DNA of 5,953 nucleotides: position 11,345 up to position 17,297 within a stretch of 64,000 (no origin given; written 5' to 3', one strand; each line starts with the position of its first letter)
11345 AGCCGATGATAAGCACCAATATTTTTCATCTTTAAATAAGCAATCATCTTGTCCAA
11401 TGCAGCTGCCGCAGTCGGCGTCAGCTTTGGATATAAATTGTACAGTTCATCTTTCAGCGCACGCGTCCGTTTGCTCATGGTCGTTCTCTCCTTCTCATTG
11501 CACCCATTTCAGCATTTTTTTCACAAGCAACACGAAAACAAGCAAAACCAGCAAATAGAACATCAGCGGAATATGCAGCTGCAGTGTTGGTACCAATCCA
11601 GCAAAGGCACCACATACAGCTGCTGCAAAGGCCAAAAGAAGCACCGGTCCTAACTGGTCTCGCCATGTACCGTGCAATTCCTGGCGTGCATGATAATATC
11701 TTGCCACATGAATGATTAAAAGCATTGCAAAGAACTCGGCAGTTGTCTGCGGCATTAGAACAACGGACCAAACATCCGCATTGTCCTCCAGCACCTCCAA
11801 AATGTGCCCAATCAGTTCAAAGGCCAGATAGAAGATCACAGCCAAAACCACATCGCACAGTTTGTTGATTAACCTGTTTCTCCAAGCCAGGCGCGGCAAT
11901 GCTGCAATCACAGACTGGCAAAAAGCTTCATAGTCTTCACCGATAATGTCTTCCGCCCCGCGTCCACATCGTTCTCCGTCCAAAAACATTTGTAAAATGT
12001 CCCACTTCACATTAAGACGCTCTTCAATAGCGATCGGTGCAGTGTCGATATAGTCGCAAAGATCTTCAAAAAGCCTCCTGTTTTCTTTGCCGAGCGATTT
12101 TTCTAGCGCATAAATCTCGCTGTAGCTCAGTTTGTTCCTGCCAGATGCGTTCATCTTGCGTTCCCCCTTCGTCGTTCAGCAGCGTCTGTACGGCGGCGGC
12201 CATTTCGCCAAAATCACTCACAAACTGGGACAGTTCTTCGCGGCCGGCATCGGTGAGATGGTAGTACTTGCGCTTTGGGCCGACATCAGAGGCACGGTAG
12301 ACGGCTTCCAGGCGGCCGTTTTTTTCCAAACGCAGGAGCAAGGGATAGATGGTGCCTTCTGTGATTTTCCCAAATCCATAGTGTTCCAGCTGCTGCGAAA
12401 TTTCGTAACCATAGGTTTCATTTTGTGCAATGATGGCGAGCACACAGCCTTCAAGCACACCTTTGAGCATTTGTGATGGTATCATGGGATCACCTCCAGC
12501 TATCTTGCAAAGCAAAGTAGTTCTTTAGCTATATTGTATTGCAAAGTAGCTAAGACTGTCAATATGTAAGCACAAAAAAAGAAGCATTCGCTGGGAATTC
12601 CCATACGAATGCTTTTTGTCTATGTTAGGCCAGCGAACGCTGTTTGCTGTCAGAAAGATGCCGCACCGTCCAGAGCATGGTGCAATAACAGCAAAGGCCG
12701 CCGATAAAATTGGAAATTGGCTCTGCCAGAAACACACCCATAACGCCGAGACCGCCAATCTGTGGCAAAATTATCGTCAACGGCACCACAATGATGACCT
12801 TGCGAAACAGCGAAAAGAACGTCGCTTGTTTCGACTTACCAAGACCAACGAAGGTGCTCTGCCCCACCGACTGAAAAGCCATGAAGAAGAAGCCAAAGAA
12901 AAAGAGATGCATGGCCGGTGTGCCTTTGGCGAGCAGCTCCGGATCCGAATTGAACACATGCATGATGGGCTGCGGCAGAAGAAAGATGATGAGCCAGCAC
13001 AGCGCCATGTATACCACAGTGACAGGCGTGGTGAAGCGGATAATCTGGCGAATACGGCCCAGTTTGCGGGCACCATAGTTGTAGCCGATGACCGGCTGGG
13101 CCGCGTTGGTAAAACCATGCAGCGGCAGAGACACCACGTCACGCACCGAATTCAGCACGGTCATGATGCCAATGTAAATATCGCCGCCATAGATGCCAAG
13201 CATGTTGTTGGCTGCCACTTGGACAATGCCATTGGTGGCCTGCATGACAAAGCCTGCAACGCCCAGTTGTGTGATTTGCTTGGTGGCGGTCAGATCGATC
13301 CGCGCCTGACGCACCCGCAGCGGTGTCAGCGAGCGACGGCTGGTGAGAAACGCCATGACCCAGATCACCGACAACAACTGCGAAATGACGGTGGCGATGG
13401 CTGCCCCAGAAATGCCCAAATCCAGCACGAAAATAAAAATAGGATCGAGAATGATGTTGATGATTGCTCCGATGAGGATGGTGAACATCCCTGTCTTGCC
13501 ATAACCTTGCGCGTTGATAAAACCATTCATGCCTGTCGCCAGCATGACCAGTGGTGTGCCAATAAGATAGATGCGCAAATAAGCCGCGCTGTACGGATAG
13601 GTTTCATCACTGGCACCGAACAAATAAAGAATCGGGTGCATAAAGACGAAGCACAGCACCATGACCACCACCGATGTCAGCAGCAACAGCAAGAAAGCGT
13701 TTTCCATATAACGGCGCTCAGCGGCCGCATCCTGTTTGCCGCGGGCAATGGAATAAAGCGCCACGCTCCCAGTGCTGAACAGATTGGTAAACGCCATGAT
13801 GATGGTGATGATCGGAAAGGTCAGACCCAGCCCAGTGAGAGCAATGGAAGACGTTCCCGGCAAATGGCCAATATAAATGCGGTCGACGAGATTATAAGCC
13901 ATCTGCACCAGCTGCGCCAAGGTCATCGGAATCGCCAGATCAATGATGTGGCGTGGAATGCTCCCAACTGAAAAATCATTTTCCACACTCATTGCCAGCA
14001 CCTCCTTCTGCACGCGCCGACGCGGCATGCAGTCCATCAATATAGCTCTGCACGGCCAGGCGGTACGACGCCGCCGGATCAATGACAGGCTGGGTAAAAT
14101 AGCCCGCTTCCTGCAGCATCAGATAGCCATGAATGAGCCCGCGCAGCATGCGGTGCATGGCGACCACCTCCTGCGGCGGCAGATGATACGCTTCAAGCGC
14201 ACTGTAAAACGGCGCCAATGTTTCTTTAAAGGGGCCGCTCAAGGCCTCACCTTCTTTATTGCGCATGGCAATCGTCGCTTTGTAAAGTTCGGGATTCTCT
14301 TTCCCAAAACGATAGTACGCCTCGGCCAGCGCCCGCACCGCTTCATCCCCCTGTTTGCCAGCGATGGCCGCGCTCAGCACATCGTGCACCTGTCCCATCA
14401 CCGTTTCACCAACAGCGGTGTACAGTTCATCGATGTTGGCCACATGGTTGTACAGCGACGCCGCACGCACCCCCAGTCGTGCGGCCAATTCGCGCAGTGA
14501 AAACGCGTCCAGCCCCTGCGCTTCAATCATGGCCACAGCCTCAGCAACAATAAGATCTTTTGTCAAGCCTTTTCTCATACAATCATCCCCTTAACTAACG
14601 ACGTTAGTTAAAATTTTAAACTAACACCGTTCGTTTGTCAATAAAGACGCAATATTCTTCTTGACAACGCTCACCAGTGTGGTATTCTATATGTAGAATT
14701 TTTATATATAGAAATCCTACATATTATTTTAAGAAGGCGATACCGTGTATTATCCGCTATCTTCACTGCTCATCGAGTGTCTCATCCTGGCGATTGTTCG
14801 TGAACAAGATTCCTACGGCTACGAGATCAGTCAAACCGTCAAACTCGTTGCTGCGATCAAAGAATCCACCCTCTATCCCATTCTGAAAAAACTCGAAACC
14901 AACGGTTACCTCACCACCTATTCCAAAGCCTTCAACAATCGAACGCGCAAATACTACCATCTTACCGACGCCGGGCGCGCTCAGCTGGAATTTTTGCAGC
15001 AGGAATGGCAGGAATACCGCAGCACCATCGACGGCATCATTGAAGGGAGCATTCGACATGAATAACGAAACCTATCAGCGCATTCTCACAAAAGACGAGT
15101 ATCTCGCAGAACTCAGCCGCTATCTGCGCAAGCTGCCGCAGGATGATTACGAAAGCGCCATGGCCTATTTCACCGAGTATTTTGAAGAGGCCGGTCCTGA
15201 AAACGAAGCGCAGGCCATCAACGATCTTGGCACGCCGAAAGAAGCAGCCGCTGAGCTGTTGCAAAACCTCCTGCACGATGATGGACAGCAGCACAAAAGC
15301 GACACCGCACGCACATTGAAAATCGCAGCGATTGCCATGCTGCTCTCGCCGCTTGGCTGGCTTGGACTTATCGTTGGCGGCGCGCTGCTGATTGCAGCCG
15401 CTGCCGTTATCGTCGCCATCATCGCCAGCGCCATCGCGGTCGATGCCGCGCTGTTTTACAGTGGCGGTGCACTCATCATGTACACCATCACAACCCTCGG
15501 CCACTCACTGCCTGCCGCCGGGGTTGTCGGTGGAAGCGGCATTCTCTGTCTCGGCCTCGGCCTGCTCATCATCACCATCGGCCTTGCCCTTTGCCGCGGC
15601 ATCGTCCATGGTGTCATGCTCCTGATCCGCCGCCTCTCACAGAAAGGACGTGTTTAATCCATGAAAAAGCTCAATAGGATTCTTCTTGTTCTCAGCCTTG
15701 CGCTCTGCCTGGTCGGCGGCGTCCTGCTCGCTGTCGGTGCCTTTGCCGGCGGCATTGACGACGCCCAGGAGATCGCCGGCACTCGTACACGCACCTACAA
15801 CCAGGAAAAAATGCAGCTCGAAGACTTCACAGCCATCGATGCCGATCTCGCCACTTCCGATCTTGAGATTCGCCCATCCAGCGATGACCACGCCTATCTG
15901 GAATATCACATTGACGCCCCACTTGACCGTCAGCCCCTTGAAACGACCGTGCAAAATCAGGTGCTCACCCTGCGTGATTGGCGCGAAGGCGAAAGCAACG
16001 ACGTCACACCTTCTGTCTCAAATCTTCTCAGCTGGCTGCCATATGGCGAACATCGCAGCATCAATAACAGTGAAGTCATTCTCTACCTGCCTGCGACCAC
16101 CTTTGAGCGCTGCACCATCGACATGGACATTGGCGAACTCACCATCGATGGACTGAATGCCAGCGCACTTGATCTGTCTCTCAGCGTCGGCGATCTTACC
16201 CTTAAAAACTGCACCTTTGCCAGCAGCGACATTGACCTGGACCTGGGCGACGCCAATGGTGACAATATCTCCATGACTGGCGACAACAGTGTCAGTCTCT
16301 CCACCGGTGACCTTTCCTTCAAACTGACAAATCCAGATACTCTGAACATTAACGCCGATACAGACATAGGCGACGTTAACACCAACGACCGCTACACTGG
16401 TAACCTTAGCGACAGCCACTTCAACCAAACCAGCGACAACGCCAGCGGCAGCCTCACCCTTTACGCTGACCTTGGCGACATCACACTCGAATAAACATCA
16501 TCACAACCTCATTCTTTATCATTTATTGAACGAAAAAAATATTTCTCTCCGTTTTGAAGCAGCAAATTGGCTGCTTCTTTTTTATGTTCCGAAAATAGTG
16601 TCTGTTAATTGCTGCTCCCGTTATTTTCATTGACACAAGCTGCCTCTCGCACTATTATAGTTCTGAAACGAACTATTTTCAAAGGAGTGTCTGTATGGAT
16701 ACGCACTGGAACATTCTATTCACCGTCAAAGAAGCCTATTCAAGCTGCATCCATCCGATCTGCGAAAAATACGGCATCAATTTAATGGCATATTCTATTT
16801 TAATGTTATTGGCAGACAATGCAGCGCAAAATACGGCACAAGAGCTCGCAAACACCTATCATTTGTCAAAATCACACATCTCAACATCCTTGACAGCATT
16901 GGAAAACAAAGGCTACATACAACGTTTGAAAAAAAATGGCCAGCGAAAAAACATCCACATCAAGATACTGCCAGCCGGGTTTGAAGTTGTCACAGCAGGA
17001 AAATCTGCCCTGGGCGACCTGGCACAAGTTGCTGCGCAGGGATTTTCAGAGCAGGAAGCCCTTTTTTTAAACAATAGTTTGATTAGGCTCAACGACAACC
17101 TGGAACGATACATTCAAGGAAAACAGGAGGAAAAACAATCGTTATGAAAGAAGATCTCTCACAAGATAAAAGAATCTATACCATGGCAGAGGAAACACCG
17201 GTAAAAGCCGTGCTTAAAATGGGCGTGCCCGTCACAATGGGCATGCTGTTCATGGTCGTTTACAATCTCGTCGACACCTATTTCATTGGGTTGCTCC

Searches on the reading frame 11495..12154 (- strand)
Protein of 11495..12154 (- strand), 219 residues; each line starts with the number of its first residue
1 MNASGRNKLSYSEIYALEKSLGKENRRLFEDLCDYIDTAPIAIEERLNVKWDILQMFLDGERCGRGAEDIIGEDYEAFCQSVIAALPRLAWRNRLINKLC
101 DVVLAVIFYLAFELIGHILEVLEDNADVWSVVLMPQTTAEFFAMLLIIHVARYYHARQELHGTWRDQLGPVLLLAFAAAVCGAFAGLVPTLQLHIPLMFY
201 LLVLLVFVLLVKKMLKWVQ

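Call 51: search_protein_families(library=pfam, proteins=[window:11495-12154:-], max_evalue=0.00001)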
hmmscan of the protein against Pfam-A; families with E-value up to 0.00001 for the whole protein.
window:11495-12154:- (219 aa): 1 family
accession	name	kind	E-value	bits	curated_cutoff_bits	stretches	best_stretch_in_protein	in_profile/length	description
PF06304.16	DUF1048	-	3.2e-06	27.9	29.6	1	11-99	10-97/102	Protein of unknown function (DUF1048)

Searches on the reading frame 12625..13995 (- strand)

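Call 63: search_protein_families(library=pfam, proteins=[window:12625-13995:-], max_evalue=0.00001)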
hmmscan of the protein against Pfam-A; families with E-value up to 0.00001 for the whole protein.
window:12625-13995:- (456 aa): 1 family
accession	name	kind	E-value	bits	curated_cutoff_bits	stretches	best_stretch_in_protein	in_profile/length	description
PF01554.23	MatE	-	2.8e-45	154.3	24.9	2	23-186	1-161/161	MatE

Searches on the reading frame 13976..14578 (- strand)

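Call 63: search_protein_families(library=pfam, proteins=[window:13976-14578:-], max_evalue=0.00001)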
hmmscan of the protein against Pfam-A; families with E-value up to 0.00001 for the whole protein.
window:13976-14578:- (200 aa): 2 families
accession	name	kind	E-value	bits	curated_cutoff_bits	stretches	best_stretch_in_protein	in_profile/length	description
PF13305.11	TetR_C_33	-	3.8e-16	60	26.8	1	81-177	1-101/103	Tetracyclin repressor-like, C-terminal domain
PF00440.29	TetR_N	-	1.1e-08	35.2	24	1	10-56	1-47/47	Bacterial regulatory proteins, tetR family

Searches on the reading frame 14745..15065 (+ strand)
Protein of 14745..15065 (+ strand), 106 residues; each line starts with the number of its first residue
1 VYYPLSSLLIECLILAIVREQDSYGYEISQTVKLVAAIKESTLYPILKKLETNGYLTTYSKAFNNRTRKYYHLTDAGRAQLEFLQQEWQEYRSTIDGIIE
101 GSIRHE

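Call 58: find_encoding_contigs(protein=window:14745-15065:+, flank=10000, max_places=10)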
Protein window:14745-15065:+ (106 aa): 22 contigs read that carry it; 10 places shown.
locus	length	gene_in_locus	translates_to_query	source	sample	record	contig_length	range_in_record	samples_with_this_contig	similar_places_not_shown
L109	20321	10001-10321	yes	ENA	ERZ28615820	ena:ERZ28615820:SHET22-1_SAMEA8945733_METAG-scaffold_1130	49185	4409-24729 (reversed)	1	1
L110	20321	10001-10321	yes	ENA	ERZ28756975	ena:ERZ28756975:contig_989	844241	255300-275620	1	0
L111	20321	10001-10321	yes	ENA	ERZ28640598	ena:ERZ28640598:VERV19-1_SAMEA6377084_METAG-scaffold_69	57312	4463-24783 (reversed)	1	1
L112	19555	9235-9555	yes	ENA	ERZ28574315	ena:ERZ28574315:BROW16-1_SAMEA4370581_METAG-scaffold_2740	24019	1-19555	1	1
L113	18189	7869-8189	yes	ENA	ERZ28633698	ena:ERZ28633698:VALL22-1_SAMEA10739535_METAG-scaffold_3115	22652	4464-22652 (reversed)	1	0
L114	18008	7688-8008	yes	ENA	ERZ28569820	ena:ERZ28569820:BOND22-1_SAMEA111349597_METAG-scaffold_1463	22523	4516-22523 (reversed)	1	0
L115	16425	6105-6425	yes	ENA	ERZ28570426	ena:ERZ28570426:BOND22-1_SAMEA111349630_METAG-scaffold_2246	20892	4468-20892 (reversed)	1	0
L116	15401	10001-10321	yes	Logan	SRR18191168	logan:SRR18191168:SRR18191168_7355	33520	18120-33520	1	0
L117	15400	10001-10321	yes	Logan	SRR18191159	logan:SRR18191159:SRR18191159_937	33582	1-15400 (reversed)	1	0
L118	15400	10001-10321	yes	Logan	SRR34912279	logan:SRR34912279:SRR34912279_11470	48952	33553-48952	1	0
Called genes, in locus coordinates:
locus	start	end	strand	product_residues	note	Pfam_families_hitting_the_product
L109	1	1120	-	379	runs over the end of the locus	PF04015:DUF362, PF25160:LdpA_Fe-S-bd (faint), PF00037:Fer4 (faint), PF12797:Fer4_2 (faint), PF12838:Fer4_7, PF13187:Fer4_9 (weak), PF13237:Fer4_10, PF14697:Fer4_21 (weak), +1 more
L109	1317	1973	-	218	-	PF05719:GPP34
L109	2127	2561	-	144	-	-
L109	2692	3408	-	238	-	PF13673:Acetyltransf_10 (faint), PF00583:Acetyltransf_1 (weak), PF13508:Acetyltransf_7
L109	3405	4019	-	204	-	PF13346:ABC2_membrane_5, PF12730:ABC2_membrane_4 (weak)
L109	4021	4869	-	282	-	PF00005:ABC_tran, PF13304:AAA_21 (faint), PF13401:AAA_22 (faint)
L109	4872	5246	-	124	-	PF00392:GntR, PF14502:HTH_41 (weak)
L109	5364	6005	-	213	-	PF06304:DUF1048, PF06570:DUF1129 (weak)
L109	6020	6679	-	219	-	PF06304:DUF1048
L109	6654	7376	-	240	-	-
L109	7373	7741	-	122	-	PF03551:PadR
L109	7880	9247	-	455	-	PF01554:MatE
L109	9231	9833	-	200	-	PF00440:TetR_N, PF13305:TetR_C_33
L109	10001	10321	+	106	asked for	PF03551:PadR, PF13601:HTH_34 (faint)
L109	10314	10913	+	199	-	PF22564:HAAS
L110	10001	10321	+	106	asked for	PF03551:PadR, PF13601:HTH_34 (faint)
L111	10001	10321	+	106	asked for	PF03551:PadR, PF13601:HTH_34 (faint)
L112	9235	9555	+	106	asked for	PF03551:PadR, PF13601:HTH_34 (faint)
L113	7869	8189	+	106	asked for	PF03551:PadR, PF13601:HTH_34 (faint)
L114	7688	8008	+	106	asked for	PF03551:PadR, PF13601:HTH_34 (faint)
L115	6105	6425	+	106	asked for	PF03551:PadR, PF13601:HTH_34 (faint)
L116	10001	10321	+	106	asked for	PF03551:PadR, PF13601:HTH_34 (faint)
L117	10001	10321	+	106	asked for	PF03551:PadR, PF13601:HTH_34 (faint)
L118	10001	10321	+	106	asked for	PF03551:PadR, PF13601:HTH_34 (faint)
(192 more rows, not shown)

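Call 63: search_protein_families(library=pfam, proteins=[window:14745-15065:+], max_evalue=0.00001)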
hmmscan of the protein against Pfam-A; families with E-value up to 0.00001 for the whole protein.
window:14745-15065:+ (106 aa): 1 family
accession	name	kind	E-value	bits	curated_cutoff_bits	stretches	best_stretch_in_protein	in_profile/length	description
PF03551.20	PadR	-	4.1e-20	72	27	1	14-82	1-74/75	Transcriptional regulator PadR-like family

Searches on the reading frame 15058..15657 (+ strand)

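Call 63: search_protein_families(library=pfam, proteins=[window:15058-15657:+], max_evalue=0.00001)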
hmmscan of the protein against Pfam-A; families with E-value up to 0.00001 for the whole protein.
window:15058-15657:+ (199 aa): 1 family
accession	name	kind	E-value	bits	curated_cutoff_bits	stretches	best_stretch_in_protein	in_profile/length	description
PF22564.2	HAAS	-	2.4e-13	50.6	27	1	14-66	1-55/55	HAAS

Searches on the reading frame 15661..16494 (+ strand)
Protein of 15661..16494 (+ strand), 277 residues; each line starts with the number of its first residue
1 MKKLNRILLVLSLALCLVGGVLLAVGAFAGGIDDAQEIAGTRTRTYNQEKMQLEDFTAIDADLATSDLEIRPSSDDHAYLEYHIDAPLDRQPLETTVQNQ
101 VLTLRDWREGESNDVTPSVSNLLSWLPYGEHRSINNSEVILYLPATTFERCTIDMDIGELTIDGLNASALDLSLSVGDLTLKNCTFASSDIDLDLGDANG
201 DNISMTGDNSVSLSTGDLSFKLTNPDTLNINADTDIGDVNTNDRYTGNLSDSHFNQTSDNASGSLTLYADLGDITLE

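Call 54: search_protein_families(library=ncbifam, proteins=[window:15661-16494:+], max_evalue=0.001)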
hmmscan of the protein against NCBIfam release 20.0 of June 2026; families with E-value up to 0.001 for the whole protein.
window:15661-16494:+ (277 aa): 1 family
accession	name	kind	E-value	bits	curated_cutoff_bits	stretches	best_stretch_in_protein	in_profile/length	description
NF049997.1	LiaG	equivalog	1.8e-07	30.7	285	2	147-239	138-227/286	LiaG family protein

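Call 63: search_protein_families(library=pfam, proteins=[window:15661-16494:+], max_evalue=0.00001)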
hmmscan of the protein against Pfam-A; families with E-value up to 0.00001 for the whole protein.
window:15661-16494:+ (277 aa): 1 family
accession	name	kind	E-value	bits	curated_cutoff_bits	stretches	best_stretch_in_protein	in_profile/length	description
PF13349.12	DUF4097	-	4.6e-15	56.1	22.9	1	148-276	117-246/247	Toastrack DUF4097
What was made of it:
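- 15661..16494 (+): DUF4097 (toastrack) gene, last gene of a PadR-HAAS-DUF4097 operon. It is the left chromosomal flank of the block. Pfam PF13349 (call 63).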

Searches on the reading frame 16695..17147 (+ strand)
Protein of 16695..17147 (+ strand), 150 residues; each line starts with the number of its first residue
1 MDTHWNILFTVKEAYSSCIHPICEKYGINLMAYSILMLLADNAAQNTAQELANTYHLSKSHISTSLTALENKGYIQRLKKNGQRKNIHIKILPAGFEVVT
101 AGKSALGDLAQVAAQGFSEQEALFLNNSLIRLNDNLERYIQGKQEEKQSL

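Call 7: search_protein_families(library=pfam, proteins=[window:16695-17147:+])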
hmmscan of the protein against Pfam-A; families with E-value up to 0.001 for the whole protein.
window:16695-17147:+ (150 aa): 8 families
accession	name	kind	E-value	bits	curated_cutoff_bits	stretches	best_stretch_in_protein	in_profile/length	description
PF01047.28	MarR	-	1.1e-08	35.2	24.6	1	29-86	2-58/59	MarR family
PF12802.13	MarR_2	-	2.9e-08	34.2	27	1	26-78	1-53/61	MarR family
PF13601.12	HTH_34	-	1e-07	32.5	27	1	34-105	4-75/80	Winged helix DNA-binding domain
PF22381.2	Staph_reg_Sar_Rot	-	2.1e-06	28.2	27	1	18-77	2-60/85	Transcriptional regulator SarA/Rot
PF13463.12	HTH_27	-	1.4e-05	25.7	22.2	1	43-91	16-64/68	Winged helix DNA-binding domain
PF01022.26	HTH_5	-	2.8e-05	24.3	22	1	35-76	7-46/47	Bacterial regulatory protein, arsR family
PF01978.25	TrmB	-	4.2e-05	23.8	25.6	1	29-81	7-58/68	Sugar-specific transcriptional regulator TrmB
PF13412.12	HTH_24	-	0.0002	21.3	21.9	0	35-76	8-48/48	Winged helix-turn-helix DNA-binding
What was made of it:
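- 16695..17147 (+): MarR-family regulator, module 1 of the block. Pfam PF01047 (call 7).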
